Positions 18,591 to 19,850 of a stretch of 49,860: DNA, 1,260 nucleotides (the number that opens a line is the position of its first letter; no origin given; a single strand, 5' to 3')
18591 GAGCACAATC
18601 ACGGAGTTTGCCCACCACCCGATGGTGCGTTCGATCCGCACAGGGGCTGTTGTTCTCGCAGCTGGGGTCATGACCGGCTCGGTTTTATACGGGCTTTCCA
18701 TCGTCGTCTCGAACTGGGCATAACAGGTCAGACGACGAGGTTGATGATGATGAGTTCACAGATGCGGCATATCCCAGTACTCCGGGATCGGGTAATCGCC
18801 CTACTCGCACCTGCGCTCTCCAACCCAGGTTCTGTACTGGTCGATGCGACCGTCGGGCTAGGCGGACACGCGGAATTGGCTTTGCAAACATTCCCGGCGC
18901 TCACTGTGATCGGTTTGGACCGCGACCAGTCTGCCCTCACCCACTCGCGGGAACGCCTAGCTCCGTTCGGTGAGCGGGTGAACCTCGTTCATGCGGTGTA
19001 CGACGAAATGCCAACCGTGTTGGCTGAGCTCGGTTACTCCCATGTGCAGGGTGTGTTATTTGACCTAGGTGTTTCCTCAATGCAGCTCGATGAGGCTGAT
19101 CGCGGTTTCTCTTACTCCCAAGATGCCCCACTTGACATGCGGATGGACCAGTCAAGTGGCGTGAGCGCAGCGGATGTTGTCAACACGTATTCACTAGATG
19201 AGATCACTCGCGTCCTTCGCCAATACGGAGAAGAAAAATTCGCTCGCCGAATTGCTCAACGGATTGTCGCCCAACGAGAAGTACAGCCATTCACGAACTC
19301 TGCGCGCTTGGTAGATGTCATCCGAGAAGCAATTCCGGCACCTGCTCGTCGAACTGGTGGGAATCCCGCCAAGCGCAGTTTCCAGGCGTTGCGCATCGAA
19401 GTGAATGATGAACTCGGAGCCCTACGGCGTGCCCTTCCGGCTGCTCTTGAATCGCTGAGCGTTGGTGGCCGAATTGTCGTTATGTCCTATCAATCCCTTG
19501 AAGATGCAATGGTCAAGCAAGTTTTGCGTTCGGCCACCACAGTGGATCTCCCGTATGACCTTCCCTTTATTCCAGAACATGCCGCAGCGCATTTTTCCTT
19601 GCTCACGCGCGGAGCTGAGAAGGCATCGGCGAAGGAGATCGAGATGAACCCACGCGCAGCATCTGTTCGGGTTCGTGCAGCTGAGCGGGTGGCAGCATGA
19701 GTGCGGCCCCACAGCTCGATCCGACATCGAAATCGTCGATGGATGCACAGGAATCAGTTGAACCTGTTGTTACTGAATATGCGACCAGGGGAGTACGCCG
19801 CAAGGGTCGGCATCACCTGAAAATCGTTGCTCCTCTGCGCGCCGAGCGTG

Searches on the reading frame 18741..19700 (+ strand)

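Call 69: search_protein_families(library=pfam, proteins=[window:18741-19700:+], max_evalue=0.0001)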
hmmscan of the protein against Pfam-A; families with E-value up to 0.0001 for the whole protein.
window:18741-19700:+ (319 aa): 1 family
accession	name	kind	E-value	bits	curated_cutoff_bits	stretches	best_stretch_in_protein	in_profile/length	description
PF01795.25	Methyltransf_5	-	2.4e-110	369.3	27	1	8-316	2-308/309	MraW methylase family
